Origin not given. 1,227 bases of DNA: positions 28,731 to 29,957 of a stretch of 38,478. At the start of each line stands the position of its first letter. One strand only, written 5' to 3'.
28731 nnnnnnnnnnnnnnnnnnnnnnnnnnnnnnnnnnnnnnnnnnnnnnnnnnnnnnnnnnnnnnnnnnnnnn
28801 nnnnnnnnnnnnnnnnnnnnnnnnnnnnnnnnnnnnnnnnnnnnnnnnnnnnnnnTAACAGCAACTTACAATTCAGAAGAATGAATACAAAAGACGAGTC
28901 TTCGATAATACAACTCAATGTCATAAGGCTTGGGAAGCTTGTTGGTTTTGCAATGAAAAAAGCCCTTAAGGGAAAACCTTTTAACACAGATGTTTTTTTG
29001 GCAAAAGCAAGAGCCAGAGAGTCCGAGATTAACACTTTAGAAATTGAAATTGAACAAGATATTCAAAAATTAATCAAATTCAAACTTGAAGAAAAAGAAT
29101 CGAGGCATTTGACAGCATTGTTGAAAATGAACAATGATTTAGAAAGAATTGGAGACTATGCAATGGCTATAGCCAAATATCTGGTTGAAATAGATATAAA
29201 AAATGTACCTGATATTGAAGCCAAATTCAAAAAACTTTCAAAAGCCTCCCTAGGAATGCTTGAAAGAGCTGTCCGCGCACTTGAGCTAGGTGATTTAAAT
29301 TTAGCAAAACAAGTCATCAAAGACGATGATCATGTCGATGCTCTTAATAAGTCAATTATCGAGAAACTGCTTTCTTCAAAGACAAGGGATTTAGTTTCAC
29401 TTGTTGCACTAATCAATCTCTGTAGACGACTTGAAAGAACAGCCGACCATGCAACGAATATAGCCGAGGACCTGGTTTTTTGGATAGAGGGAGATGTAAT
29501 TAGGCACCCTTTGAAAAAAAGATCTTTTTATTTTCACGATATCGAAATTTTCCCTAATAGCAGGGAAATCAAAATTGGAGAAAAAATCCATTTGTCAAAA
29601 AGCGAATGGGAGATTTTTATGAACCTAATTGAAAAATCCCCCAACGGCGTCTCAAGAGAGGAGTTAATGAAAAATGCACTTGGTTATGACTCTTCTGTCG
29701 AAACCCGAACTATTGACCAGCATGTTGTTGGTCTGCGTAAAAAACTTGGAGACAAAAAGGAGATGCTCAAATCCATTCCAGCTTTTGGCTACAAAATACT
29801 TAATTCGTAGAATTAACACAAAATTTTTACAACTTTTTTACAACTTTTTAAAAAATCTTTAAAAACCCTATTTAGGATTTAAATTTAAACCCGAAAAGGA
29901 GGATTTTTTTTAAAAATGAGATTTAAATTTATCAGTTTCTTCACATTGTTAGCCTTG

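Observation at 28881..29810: PhoU domain fused directly to an OmpR/PhoB-type winged-helix DNA-binding domain: candidate one-component phosphate regulator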

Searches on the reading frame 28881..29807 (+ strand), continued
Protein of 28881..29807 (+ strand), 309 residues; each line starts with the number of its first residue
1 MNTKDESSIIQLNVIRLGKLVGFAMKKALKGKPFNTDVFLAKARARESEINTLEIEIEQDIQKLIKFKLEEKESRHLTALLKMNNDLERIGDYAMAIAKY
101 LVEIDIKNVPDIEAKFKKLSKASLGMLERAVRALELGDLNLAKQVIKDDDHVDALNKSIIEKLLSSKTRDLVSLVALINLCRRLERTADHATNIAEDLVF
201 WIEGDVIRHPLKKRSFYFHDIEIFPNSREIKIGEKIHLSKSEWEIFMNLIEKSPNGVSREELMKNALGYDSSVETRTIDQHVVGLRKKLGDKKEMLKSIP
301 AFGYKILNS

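Call 81: search_protein_families(library=ncbifam, proteins=[L012:7866-8831:+, P0121, L010:7614-8300:+, L010:8307-9731:+], max_evalue=0.00001)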
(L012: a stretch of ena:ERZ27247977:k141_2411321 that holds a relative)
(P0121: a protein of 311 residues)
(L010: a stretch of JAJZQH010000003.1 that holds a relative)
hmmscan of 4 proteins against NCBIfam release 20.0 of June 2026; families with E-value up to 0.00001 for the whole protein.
L012:7866-8831:+ (322 aa): 35 families (the best 25 are shown)
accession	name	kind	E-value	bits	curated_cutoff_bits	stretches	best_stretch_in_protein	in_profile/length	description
TIGR02135.1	phoU_full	equivalog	3e-59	200.2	130.25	1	6-212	4-211/212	phosphate signaling complex protein PhoU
NF008332.0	PRK11115.1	equivalog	1.2e-38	133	342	1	6-216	15-225/239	phosphate signaling complex protein PhoU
NF053854.1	RespRegPhoBBctds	equivalog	1.4e-20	73.6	270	1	220-319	125-224/225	two-component system response regulator PhoB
TIGR02154.1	PhoB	equivalog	2.2e-18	66.4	296.2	1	217-319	121-225/226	phosphate regulon transcriptional regulator PhoB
NF007982.1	PRK10710.1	equivalog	4.3e-15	55.9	380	1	225-320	130-228/235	envelope stress response regulator BaeR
NF008296.0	PRK11083.1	equivalog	2.6e-14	53.2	273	1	217-320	120-226/228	two-component system response regulator CreB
NF041733.1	resp_reg_CseB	equivalog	3e-14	52.9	350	1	219-320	128-227/228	two-component system response regulator CseB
NF040689.1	MtrAB_MtrA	equivalog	4.4e-14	52.3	300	1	216-318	111-217/219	MtrAB system response regulator MtrA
NF045944.1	ResRegRpaBCyano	equivalog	8.7e-14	51.4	330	1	222-320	125-228/229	response regulator transcription factor RpaB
NF008199.0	PRK10955.1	equivalog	8.9e-14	52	341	1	221-318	127-227/232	envelope stress response regulator transcription factor CpxR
NF007977.0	PRK10701.1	equivalog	2.4e-13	50.1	330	1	217-320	128-234/241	two-component system response regulator RstA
NF007005.1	PRK09468.1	equivalog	2.9e-13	49.8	331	1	220-319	129-231/237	osmolarity response regulator transcription factor OmpR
NF033120.0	vanR_FM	exception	1.4e-12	47.7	460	1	211-320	117-230/231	vancomycin resistance response regulator transcription factor, VanR-F/VanR-M family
NF007546.0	PRK10161.1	equivalog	1.5e-12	47.6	471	1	221-320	125-226/229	phosphate response regulator transcription factor PhoB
NF045914.1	RespRegNblR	equivalog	2.8e-11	43.4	300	1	218-321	122-227/228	response regulator transcription factor NblR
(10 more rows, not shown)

P0121 (311 aa): 25 families
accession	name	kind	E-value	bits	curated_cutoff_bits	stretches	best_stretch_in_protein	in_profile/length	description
TIGR02135.1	phoU_full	equivalog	3.2e-38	131.5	130.25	1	2-198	14-212/212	phosphate signaling complex protein PhoU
NF008332.0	PRK11115.1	equivalog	7e-22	78.1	342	1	2-200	25-224/239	phosphate signaling complex protein PhoU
NF041733.1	resp_reg_CseB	equivalog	1.8e-15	57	350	1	205-299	134-226/228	two-component system response regulator CseB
TIGR02154.1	PhoB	equivalog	1e-13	51.2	296.2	1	203-299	125-225/226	phosphate regulon transcriptional regulator PhoB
NF053854.1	RespRegPhoBBctds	equivalog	2.6e-13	49.8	270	1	205-299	130-224/225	two-component system response regulator PhoB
NF040689.1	MtrAB_MtrA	equivalog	3.9e-13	49.3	300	1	193-299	109-218/219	MtrAB system response regulator MtrA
NF033118.1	vanR-O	exception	3.1e-12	46.4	505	1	138-300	57-221/233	vancomycin resistance response regulator transcription factor VanR-O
NF045944.1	ResRegRpaBCyano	equivalog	9.5e-12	44.8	330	1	203-298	126-226/229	response regulator transcription factor RpaB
NF007005.1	PRK09468.1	equivalog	1.8e-11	44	331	1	205-297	134-229/237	osmolarity response regulator transcription factor OmpR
NF005568.0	PRK07239.1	equivalog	5.6e-11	42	273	1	204-300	279-372/381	uroporphyrinogen-III synthase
NF007928.2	PRK10643.1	equivalog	1.3e-10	41.3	330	1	197-299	116-216/216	two-component system response regulator PmrA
NF007663.1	PRK10336.1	equivalog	2.1e-09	37.5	345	1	204-302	123-219/219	quorum sensing response regulator transcription factor QseB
NF007977.0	PRK10701.1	equivalog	3e-09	36.7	330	1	205-297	136-231/241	two-component system response regulator RstA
NF008296.0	PRK11083.1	equivalog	1.2e-08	34.7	273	1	205-299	128-225/228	two-component system response regulator CreB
NF041209.1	resp_regPieR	equivalog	3.7e-08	33.3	450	1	214-301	140-229/231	two component system response regulator PieR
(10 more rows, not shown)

L010:7614-8300:+ (229 aa): 101 families (the best 25 are shown)
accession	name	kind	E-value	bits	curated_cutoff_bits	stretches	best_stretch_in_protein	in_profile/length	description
TIGR02154.1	PhoB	equivalog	4.6e-78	261.6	296.2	1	4-227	3-225/226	phosphate regulon transcriptional regulator PhoB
NF053854.1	RespRegPhoBBctds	equivalog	1e-70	237.6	270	1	6-228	1-225/225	two-component system response regulator PhoB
NF040534.1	resp_reg_YycF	equivalog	4.9e-65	219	340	1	5-228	2-228/231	response regulator YycF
NF040689.1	MtrAB_MtrA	equivalog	1.7e-63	213.9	300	1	6-226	1-217/219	MtrAB system response regulator MtrA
NF008296.0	PRK11083.1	equivalog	1e-60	205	273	1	2-228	2-226/228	two-component system response regulator CreB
NF041733.1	resp_reg_CseB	equivalog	1.1e-59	201.6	350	1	5-228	2-227/228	two-component system response regulator CseB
NF045944.1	ResRegRpaBCyano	equivalog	1.9e-59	200.8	330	1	7-228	1-228/229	response regulator transcription factor RpaB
NF007982.1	PRK10710.1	equivalog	1.5e-58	198.1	380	1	3-228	7-228/235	envelope stress response regulator BaeR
NF007005.1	PRK09468.1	equivalog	2e-57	194.3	331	1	3-227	3-231/237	osmolarity response regulator transcription factor OmpR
NF007546.0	PRK10161.1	equivalog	1.5e-54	185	471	1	5-228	4-226/229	phosphate response regulator transcription factor PhoB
NF033120.0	vanR_FM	exception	7.8e-52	176.2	460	1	1-228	1-230/231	vancomycin resistance response regulator transcription factor, VanR-F/VanR-M family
NF033117.2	vanR_ACDEGLN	exception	2.2e-51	174.6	350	1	6-226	1-224/226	VanR-ABDEGLN family response regulator transcription factor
NF008199.0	PRK10955.1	equivalog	9.2e-50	169.7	341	1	5-214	3-212/232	envelope stress response regulator transcription factor CpxR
TIGR01387.1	cztR_silR_copR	subfamily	2.5e-49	167.8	279.2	1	6-226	1-217/218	heavy metal response regulator transcription factor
NF041209.1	resp_regPieR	equivalog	2.4e-46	158.2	450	1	4-229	1-229/231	two component system response regulator PieR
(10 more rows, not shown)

L010:8307-9731:+ (475 aa): 88 families (the best 25 are shown)
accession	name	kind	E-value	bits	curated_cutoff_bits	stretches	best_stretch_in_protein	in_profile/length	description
NF046044.1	PnpS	equivalog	1.3e-98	330.5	400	1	241-473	160-390/390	two-component system histidine kinase PnpS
NF033092.0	HK_WalK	equivalog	4.8e-96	322.6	725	2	245-473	366-593/594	cell wall metabolism sensor histidine kinase WalK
TIGR02966.1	phoR_proteo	equivalog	1.1e-81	274.5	334.2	1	239-472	102-333/333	phosphate regulon sensor histidine kinase PhoR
NF053855.1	HisKinPhoRBctds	equivalog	6e-69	233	500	2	247-472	357-581/583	two-component system sensor histidine kinase PhoR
NF040691.1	MtrAB_MtrB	equivalog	1.2e-67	229.1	450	1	160-474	180-492/507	MtrAB system histidine kinase MtrB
NF008312.0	PRK11100.1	equivalog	9e-66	222.6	356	1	69-474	81-474/477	two-component system sensor histidine kinase CreC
NF041210.1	his_kin_PieS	equivalog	7.8e-60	203.2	850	1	5-474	4-470/474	two component system sensor histidine kinase PieS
TIGR01386.1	cztS_silS_copS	subfamily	1.2e-59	202.5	292.55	1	16-473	14-457/457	heavy metal sensor histidine kinase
NF008235.0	PRK11006.1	equivalog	5.8e-58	196.8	390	1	239-474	192-423/431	phosphate regulon sensor histidine kinase PhoR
NF033093.1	HK_VicK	exception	7.7e-57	192.9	680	1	246-474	204-435/448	cell wall metabolism sensor histidine kinase VicK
NF041735.1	hist_kin_RppB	equivalog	8.5e-55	186.3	400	1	251-473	216-438/438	two-component system sensor histidine kinase RppB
NF012163.2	BaeS_SmeS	equivalog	2.7e-53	181.5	500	1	175-472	174-456/457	sensor histidine kinase efflux regulator BaeS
NF047874.1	MASE3_PAS_HK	subfamily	1.3e-52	179.5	560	1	231-474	378-625/655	MASE3 domain-containing sensor histidine kinase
NF008468.0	PRK11360.1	equivalog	6.8e-52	176.7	646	1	252-474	397-608/616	two-component system sensor histidine kinase AtoS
NF033091.0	HK_VanS_ACDEFG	equivalog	2.1e-51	174.8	400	1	177-473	3-293/293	vancomycin resistance histidine kinase VanS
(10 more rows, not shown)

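Call 100: search_protein_families(library=pfam, proteins=[L002:337-1143:+], max_evalue=1)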
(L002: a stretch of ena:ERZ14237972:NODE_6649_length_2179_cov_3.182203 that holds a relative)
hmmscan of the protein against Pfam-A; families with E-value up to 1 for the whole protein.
L002:337-1143:+ (269 aa): 3 families
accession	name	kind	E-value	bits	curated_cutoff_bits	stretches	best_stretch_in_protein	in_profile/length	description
PF13676.11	TIR_2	-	0.0088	17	28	1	120-178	16-77/122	TIR domain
PF00076.28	RRM_1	-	0.011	16.1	20.7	1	219-267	18-64/70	RNA recognition motif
PF00388.25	PI-PLC-X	-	0.019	15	23.1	1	32-122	6-103/144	Phosphatidylinositol-specific phospholipase C, X domain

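Call 102: predict_structure(alignment_id=A10)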
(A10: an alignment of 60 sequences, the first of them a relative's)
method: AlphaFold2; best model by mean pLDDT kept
length: 322 residues; sequences in the alignment: 60
mean_pLDDT: 91.4   pTM: 0.71
mean pLDDT of the five models: 91.4, 90.9, 90.6, 89.7, 89.5
residues with pLDDT >= 90: 244; 70-90: 65; 50-70: 6; < 50: 7
segments of 3 or more residues with pLDDT < 50: 218-224
pLDDT, mean of each block of 10 residues (from residue 1): 88 95 98 97 97 98 96 91 96 98 95 91 98 94 96 96 95 95 97 98 93 64 63 85 92 91 90 86 78 94 90 90 74
secondary structure, 60 per line:
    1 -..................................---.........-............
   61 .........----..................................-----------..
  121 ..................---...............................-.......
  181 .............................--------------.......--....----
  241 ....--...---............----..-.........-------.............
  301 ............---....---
elements in order: H2-35 H39-47 H49-69 H74-107 H119-138 H142-172 H174-209 E227-230 E233-236 E241-244 E247-249 H253-264 H272-280 H288-308 E309-312 E316-319

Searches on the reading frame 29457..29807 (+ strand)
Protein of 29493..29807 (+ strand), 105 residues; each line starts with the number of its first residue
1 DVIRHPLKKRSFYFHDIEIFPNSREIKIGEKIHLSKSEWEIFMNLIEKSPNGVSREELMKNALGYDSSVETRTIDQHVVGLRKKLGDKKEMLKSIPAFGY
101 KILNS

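Call 38: find_homologous_proteins(query=window:29493-29807:+, max_evalue=0.001)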
Query window:29493-29807:+ (105 aa): 1 proteins with E <= 0.001 among 4 candidates.
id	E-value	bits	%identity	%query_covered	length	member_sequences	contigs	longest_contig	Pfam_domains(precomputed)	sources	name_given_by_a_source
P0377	4.9e-14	70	77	50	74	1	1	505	PF00486.35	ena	-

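Call 83: find_related_loci(query=A8, collection=metagenome_contigs, flank=8000)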
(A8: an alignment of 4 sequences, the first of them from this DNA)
Query A8 (117 aa) in metagenome_contigs; peptide patterns used: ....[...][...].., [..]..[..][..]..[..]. (x = any residue, [..] = any of these).
600 stretches matched a pattern (row limit reached: there are more); 14 encode a relative of the query (tblastn E <= 1e-3); 14 distinct loci.
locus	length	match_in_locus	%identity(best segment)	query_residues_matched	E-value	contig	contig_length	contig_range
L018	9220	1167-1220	67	1-18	3e-6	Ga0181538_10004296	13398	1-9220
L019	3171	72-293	31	1-69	4e-6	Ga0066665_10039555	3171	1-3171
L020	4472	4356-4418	57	1-21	8e-6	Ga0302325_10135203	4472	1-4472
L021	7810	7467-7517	71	1-17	1e-5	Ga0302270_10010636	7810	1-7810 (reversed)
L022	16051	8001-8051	76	1-17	1e-5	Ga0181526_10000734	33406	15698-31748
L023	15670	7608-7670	57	1-21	1e-5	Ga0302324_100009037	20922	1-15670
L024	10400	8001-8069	52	1-23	2e-5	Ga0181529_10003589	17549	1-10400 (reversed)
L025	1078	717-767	71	1-17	2e-5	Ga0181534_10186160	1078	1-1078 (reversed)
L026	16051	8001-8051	71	1-17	2e-5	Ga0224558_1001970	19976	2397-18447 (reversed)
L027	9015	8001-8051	71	1-17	3e-5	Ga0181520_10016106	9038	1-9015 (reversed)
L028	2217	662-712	71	1-17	2e-5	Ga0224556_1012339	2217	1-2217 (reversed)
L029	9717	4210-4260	71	1-17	3e-5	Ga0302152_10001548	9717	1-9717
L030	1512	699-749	71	1-17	3e-5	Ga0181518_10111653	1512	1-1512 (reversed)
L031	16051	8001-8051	71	1-17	3e-5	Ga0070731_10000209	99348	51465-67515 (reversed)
